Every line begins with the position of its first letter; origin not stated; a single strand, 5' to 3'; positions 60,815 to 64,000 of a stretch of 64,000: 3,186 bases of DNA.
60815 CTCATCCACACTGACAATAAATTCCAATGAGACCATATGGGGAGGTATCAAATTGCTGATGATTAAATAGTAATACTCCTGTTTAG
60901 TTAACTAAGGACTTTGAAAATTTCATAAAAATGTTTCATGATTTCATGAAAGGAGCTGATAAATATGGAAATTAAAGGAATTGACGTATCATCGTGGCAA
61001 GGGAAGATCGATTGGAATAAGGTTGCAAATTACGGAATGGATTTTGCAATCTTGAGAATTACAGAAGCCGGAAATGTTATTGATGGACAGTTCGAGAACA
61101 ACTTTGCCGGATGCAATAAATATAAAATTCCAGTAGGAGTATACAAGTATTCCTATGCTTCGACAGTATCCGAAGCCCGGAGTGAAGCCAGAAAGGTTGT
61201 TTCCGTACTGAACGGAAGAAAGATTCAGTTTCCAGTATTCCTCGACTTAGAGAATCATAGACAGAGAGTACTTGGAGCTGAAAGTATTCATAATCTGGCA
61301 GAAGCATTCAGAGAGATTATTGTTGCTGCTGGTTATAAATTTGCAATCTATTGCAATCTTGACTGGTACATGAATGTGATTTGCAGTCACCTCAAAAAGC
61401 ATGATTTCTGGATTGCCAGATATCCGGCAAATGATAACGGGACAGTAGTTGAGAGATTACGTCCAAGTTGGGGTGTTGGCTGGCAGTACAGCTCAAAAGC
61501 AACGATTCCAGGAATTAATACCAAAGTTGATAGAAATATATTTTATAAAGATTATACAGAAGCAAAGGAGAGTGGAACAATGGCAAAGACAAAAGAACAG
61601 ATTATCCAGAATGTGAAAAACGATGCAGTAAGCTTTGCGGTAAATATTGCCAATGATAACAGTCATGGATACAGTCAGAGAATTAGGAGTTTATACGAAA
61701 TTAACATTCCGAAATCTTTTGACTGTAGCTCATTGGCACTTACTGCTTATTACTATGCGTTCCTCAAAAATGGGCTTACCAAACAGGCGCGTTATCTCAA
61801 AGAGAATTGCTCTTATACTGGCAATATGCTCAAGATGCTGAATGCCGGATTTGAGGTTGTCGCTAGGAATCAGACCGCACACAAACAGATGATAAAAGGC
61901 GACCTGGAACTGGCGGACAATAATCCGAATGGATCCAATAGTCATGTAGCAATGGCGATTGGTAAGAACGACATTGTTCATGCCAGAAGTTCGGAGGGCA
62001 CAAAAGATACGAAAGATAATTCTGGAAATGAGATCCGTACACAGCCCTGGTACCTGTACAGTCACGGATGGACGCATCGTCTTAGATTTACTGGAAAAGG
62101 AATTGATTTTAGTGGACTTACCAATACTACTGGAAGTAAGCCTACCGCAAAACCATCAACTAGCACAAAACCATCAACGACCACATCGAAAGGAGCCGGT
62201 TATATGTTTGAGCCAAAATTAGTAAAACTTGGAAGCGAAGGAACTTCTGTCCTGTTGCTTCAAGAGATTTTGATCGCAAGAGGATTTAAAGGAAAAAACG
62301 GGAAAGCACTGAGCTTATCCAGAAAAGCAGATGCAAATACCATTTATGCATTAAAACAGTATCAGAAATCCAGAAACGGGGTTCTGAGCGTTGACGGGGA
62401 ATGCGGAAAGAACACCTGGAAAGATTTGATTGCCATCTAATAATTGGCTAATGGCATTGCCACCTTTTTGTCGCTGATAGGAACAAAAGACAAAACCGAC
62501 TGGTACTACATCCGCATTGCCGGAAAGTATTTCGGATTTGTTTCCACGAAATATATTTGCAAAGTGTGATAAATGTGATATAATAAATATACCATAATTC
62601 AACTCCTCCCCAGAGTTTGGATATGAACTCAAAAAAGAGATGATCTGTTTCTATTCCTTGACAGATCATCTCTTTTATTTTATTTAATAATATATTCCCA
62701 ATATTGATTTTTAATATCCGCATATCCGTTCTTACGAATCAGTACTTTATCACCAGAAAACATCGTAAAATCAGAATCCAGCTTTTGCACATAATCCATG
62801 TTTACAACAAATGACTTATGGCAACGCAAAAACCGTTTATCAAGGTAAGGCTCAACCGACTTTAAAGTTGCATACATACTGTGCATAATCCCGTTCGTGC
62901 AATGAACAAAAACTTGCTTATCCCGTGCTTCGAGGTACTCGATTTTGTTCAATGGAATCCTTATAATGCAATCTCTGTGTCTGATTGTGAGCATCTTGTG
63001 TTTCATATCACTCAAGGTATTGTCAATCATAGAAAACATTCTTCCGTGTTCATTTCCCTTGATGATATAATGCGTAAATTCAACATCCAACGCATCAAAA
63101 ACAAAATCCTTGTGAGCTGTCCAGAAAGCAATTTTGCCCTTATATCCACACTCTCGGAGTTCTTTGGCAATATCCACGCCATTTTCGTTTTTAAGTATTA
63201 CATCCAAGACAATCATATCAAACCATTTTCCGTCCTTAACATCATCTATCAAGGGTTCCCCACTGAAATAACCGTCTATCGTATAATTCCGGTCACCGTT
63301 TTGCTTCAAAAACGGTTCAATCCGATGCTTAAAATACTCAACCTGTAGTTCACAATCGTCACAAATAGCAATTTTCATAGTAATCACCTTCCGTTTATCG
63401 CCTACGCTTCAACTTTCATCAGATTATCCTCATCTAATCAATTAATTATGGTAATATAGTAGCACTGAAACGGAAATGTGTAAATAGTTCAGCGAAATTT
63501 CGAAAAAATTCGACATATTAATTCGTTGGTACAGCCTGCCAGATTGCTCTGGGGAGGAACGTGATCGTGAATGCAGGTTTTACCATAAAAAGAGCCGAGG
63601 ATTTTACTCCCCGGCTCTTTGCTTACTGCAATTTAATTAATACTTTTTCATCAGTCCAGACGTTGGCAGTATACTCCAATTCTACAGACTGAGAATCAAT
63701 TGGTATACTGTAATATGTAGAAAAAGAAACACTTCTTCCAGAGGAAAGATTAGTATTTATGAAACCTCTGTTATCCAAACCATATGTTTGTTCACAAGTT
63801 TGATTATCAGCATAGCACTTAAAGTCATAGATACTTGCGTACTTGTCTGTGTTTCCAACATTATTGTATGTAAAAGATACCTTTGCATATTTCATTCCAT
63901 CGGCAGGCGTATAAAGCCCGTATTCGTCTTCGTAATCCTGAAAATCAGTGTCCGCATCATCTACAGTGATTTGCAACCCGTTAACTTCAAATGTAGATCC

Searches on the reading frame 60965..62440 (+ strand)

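Call 52: search_protein_families(library=pfam, proteins=[window:60965-62440:+], max_evalue=0.01)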
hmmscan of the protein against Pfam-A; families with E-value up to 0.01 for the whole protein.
window:60965-62440:+ (491 aa): 5 families
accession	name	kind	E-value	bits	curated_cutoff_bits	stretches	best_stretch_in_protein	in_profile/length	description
PF01183.26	Glyco_hydro_25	-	1.2e-31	110.9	27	1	6-184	1-180/180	Glycosyl hydrolases family 25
PF00877.26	NLPC_P60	-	2.5e-06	27.8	23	1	248-347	10-87/105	NlpC/P60 family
PF25309.1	ELLD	-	2.9e-06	27.7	27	1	216-335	45-172/175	Endolysin-like domain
PF01471.23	PG_binding_1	-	4.7e-05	23.9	23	1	426-486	2-55/57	Putative peptidoglycan binding domain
PF05382.19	Amidase_5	-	0.00038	20.8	21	1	247-344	24-110/142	Bacteriophage peptidoglycan hydrolase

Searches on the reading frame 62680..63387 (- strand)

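Call 52: search_protein_families(library=pfam, proteins=[window:62680-63387:-], max_evalue=0.01)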
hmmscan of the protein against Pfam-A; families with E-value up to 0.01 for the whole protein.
window:62680-63387:- (235 aa): 2 families
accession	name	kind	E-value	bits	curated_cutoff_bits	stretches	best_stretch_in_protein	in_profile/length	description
PF04397.21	LytTR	-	3.3e-17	62.9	22.6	1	140-225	2-93/98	LytTr DNA-binding domain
PF00072.30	Response_reg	-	4.4e-10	40.2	30.2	1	6-121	1-110/111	Response regulator receiver domain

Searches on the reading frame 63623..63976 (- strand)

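Call 52: search_protein_families(library=pfam, proteins=[window:63623-63976:-], max_evalue=0.01)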
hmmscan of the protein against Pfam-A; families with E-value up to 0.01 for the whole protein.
window:63623-63976:- (117 aa): 3 families
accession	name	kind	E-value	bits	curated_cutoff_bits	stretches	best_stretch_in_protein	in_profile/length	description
PF11611.13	DUF4352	-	3.1e-09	37.6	25.9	1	1-111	12-121/122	Domain of unknown function (DUF4352)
PF16729.10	DUF5067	-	0.00062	20.2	27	1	23-103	37-125/126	Domain of unknown function (DUF5067)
PF23895.1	Phage_zn_bind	-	0.0068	16.9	27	1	32-66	18-52/69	Phage zinc binding domain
